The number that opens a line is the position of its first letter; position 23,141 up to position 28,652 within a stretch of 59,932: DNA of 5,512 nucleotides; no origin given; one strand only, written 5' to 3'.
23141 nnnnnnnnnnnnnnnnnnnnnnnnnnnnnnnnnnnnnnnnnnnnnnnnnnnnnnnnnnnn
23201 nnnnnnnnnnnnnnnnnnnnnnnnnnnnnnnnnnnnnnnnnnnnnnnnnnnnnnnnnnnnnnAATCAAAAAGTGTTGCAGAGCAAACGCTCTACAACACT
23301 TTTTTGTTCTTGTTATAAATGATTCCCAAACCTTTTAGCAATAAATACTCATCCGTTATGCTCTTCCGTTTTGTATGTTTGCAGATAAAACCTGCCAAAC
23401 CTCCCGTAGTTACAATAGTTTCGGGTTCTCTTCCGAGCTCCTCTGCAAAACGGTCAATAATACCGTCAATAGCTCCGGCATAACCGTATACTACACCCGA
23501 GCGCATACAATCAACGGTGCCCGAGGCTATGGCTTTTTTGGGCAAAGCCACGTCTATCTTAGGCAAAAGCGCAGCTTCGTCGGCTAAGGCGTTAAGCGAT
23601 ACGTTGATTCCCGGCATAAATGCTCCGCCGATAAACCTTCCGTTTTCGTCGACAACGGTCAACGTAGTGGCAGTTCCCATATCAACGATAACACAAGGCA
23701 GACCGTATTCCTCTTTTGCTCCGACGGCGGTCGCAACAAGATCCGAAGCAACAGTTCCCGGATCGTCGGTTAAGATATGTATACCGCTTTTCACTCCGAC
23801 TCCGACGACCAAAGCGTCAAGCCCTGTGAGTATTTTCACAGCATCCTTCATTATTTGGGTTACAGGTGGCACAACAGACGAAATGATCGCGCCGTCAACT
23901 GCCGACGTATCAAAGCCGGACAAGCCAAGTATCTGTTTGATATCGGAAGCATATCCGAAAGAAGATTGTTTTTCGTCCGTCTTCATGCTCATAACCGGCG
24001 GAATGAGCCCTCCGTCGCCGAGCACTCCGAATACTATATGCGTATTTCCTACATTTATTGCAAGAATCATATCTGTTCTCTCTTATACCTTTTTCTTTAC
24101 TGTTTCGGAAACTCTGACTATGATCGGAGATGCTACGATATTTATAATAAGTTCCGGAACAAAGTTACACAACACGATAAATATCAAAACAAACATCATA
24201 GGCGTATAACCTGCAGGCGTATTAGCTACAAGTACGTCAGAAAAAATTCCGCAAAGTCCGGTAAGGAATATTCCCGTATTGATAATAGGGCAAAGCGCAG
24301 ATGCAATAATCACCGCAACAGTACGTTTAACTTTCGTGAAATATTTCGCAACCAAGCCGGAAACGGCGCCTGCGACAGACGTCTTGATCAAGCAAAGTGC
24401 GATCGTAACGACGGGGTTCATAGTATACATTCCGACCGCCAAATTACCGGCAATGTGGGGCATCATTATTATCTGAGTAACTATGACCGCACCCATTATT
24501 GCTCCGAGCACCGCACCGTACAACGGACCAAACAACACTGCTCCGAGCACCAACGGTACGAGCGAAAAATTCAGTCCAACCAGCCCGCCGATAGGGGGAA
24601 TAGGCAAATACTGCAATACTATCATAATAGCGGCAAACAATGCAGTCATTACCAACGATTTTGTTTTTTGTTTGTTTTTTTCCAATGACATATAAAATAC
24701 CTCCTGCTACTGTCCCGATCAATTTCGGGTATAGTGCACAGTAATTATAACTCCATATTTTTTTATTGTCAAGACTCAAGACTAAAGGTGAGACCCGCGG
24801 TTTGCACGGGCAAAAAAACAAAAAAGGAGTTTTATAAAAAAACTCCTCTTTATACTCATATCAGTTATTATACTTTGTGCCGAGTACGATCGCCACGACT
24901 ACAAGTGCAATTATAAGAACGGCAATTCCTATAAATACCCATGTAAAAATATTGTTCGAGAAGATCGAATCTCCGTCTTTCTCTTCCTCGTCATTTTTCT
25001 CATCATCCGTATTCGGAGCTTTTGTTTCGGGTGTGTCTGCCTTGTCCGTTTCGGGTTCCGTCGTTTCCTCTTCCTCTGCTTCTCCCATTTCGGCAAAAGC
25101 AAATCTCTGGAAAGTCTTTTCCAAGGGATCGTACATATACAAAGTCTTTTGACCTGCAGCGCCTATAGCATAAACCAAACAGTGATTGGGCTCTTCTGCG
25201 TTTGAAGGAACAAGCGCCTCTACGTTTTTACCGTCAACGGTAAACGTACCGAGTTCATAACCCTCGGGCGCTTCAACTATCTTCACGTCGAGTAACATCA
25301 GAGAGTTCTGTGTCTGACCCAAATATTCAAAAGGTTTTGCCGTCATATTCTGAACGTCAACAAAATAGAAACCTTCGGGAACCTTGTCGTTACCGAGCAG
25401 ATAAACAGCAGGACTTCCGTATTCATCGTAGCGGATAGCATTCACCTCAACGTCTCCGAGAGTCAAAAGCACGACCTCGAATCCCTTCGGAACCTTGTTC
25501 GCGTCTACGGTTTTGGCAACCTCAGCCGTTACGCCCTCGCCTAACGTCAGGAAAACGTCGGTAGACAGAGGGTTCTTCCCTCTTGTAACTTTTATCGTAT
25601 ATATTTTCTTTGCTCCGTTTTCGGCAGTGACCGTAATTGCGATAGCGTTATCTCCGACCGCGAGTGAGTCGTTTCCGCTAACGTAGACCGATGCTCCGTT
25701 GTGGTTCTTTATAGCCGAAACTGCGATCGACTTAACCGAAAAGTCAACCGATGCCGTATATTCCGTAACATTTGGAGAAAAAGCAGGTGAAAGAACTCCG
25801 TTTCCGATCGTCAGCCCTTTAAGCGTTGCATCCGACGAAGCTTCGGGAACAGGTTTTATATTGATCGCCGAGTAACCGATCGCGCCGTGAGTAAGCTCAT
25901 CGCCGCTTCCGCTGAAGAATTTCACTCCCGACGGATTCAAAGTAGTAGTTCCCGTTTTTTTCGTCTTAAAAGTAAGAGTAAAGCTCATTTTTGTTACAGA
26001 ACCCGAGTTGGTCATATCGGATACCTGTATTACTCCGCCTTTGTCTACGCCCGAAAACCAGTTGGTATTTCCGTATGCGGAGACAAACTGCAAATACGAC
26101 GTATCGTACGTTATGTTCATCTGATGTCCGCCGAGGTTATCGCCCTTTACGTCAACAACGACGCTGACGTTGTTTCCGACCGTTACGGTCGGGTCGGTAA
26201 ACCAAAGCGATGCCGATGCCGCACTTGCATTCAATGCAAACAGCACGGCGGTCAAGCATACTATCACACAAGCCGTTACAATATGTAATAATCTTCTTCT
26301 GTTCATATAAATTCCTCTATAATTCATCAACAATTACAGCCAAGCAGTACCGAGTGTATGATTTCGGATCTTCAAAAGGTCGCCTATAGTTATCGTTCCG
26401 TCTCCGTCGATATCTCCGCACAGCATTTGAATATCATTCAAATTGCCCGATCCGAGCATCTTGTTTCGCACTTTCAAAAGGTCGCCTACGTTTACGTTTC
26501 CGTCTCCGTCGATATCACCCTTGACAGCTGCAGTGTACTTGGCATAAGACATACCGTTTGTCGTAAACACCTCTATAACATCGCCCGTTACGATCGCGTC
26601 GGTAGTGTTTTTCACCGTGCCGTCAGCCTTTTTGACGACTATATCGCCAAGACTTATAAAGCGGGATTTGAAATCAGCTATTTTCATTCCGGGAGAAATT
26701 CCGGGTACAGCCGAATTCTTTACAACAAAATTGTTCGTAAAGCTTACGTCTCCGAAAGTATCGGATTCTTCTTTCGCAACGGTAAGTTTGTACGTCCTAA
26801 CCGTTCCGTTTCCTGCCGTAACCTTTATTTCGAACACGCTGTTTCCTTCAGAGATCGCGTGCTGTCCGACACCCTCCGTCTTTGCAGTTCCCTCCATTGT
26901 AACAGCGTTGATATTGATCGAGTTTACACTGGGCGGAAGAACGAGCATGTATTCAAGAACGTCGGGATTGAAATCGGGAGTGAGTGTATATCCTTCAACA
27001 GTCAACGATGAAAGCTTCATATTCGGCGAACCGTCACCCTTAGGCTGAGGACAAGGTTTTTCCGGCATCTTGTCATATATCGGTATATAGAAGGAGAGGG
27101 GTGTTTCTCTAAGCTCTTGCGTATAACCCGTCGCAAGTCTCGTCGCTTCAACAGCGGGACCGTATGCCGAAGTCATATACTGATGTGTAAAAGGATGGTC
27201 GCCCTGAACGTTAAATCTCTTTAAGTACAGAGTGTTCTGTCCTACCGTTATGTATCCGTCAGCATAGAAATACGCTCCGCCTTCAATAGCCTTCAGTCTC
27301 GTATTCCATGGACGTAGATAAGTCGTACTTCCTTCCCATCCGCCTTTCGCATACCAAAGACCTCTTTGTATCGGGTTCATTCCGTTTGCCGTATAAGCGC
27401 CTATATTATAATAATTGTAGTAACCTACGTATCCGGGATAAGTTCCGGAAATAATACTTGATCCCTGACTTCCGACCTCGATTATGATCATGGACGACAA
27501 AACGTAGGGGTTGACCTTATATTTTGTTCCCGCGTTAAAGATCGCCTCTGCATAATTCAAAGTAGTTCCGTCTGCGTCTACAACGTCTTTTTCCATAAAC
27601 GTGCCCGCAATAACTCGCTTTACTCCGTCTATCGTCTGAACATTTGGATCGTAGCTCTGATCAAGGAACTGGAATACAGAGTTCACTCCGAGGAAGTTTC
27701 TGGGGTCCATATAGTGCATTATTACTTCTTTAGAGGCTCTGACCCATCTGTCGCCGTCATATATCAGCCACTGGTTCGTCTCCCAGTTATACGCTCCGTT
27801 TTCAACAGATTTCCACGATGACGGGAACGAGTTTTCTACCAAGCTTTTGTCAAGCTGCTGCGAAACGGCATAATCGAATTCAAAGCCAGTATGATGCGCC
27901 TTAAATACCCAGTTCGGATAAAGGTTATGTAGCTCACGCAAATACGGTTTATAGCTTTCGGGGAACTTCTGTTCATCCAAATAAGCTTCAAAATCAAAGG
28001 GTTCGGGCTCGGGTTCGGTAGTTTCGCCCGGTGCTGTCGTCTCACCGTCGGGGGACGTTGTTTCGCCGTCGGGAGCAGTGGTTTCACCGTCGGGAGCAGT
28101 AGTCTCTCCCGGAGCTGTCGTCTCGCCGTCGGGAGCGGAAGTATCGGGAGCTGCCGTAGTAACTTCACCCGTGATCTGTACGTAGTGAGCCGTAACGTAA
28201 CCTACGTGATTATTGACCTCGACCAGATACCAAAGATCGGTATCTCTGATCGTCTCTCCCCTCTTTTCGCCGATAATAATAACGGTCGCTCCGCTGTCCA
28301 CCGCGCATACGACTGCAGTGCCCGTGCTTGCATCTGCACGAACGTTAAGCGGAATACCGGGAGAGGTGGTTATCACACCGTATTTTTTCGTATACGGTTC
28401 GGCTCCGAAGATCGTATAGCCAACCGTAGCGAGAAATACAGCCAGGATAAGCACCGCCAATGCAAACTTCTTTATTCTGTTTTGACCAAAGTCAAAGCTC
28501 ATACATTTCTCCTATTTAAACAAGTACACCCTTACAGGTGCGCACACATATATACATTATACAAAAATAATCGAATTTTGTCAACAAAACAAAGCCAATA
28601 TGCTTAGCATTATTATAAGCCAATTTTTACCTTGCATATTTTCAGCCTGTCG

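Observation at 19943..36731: Five copies of an unassigned secreted module with conserved Cys, His and EQTD: candidate new papain-fold (NlpC/P60-like) hydrolase family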

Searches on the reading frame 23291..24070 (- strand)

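Call 16: search_protein_families(library=pfam, proteins=[window:23291-24070:-], max_evalue=0.001)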
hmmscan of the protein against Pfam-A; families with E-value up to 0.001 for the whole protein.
window:23291-24070:- (259 aa): 1 family
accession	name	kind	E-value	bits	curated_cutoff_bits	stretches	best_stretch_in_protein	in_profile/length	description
PF03309.20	Pan_kinase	-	2.2e-53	181.6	24.7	1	2-207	1-205/205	Type III pantothenate kinase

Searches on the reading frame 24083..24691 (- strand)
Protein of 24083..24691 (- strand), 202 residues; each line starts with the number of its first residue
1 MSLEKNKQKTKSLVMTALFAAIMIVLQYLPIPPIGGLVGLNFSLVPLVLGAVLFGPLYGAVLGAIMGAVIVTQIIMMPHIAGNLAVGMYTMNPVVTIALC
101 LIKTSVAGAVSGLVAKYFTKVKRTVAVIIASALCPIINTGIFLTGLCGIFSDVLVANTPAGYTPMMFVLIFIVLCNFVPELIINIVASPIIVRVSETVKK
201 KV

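Call 16: search_protein_families(library=pfam, proteins=[window:24083-24691:-], max_evalue=0.001)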
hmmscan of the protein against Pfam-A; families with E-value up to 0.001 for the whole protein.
window:24083-24691:- (202 aa): 3 families
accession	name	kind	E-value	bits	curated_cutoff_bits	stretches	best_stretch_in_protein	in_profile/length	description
PF12822.12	ECF_trnsprt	-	1.7e-11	44.9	30.7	1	11-192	1-169/169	ECF transporter, substrate-specific component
PF07694.17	5TM-5TMR_LYT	-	1.9e-08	34.5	24.6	1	4-170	10-156/169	5TMR of 5TMR-LYT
PF07155.17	ECF-ribofla_trS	-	4.5e-05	23.9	26.7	0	8-169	2-160/172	ECF-type riboflavin transporter, S component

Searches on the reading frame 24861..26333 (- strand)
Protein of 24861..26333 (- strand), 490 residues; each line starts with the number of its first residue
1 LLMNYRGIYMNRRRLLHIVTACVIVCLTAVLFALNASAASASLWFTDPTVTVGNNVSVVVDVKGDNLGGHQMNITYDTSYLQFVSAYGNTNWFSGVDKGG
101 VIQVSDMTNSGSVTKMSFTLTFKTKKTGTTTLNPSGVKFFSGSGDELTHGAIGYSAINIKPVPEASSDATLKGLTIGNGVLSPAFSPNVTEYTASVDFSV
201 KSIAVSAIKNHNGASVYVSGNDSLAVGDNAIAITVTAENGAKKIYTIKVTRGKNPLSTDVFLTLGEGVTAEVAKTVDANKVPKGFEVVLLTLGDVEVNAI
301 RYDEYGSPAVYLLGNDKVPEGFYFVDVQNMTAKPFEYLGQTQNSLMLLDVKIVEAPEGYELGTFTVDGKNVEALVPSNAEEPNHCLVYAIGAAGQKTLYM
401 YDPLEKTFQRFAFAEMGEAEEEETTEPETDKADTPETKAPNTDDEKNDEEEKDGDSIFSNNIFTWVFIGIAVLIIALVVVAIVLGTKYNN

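Call 3: search_protein_families(library=pfam, proteins=[window:24861-26333:-], max_evalue=0.1)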
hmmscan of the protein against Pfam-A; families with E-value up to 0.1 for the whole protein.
window:24861-26333:- (490 aa): 4 families
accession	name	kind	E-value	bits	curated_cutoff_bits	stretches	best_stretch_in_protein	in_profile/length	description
PF12733.13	Cadherin-like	-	2.6e-14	53.9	24.2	1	182-251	7-88/89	Cadherin-like beta sandwich domain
PF00963.24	Cohesin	-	5e-05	24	24.1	1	47-137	7-114/139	Cohesin domain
PF23906.1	DUF7248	-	0.0013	19.2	27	1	459-486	10-36/58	Family of unknown function (DUF7248)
PF01456.22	Mucin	-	0.016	15.6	34.7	0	421-481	83-141/143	Mucin-like glycoprotein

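Call 84: search_protein_families(library=ncbifam, proteins=[window:24861-26333:-], max_evalue=0.01)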
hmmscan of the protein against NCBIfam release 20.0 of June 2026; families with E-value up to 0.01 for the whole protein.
window:24861-26333:- (490 aa): 0 families

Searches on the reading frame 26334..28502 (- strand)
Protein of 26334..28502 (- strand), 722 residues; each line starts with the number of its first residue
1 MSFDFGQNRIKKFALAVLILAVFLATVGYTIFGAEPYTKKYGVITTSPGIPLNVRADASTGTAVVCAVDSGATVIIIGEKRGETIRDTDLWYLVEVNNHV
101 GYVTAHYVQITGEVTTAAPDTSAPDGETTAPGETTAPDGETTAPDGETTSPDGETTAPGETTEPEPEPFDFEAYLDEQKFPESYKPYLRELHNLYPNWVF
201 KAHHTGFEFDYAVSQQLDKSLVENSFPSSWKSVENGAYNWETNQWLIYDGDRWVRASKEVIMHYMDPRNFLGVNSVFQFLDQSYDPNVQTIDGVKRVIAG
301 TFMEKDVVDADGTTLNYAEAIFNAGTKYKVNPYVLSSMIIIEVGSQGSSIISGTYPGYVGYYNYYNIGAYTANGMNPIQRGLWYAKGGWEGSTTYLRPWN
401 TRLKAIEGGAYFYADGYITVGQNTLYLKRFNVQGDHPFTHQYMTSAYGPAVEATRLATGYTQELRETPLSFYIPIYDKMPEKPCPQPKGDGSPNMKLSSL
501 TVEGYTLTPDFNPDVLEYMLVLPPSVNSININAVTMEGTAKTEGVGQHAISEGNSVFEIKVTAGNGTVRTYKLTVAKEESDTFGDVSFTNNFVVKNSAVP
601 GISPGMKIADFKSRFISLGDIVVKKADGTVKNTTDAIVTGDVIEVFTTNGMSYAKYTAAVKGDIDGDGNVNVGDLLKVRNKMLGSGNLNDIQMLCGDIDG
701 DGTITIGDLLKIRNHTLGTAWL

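Call 3: search_protein_families(library=pfam, proteins=[window:26334-28502:-], max_evalue=0.1)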
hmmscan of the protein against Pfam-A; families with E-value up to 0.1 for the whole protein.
window:26334-28502:- (722 aa): 4 families
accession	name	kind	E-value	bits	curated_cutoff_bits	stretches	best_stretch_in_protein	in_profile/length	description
PF08239.17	SH3_3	-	5.2e-10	39.8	27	1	52-109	3-54/54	Bacterial SH3 domain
PF00404.24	Dockerin_1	-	1.2e-08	35.4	22.9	1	661-715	1-55/57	Dockerin type I domain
PF12733.13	Cadherin-like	-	1.6e-07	32.1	24.2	1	497-576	1-87/89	Cadherin-like beta sandwich domain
PF00036.39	EF-hand_1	-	0.0096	15.8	25.4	0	697-712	10-25/29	EF hand domain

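Call 84: search_protein_families(library=ncbifam, proteins=[window:26334-28502:-], max_evalue=0.01)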
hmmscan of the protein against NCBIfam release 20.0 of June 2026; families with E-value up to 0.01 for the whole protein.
window:26334-28502:- (722 aa): 3 families
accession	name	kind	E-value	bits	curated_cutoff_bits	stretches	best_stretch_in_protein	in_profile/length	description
NF052642.1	amidase_SagB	exception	6.5e-19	68.2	425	1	235-460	57-260/282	peptidoglycan release complex glucosaminidase SagB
NF040678.1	EntFM_CwpFM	equivalog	6e-05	22.2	720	1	52-117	69-126/430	enterotoxin EntFM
NF038016.1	sporang_Gsm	equivalog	0.00014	21.4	240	1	46-116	81-148/316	sporangiospore maturation cell wall hydrolase GsmA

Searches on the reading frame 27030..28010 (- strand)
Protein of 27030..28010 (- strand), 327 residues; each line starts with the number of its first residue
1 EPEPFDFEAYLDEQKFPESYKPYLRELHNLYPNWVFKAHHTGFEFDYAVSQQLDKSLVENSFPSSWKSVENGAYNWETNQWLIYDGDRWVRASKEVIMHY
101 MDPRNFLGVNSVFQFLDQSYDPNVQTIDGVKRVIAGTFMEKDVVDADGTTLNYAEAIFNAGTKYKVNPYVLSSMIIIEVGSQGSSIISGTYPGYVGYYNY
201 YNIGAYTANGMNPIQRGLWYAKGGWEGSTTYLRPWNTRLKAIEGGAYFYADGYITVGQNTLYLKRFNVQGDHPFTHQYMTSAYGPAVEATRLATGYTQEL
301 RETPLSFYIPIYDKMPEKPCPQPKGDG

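Call 83: search_solved_structures(query=window:27030-28010:-, max_evalue=1, show_alignments=1)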
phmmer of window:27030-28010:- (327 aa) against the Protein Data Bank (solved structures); distinct sequences matched with E-value up to 1: 5.
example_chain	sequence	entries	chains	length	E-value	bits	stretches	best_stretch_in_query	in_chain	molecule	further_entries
6fxo_A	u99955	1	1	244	5.4e-15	58.6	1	88-312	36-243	Bifunctional autolysin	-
6u0o_B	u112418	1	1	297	3.6e-12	49.3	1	75-299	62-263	LYZ2 domain-containing protein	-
6fxp_A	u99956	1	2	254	5.3e-12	48.8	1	76-299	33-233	Uncharacterized protein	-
4pi7_A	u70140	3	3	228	2.1e-10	43.5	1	136-281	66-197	Autolysin E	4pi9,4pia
4pi8_A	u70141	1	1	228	1.5e-09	40.7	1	136-281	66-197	Autolysin E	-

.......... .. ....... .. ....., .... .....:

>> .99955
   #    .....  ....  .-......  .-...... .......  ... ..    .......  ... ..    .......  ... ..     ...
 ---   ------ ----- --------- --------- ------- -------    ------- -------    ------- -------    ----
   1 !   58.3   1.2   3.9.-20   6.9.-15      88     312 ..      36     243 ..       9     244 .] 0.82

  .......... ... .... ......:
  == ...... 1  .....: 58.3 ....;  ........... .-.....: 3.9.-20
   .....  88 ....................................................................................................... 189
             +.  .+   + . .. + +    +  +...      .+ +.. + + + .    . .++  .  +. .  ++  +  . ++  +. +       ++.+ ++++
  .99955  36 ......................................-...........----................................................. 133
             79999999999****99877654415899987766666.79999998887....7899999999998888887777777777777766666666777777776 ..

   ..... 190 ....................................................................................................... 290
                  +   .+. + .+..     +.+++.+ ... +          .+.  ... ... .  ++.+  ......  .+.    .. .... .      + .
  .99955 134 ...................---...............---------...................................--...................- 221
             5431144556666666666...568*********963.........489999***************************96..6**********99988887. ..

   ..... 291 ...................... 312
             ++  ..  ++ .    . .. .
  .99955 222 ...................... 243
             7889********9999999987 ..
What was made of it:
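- A GH73-like glucosaminidase lies next to the large protein (call 83).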
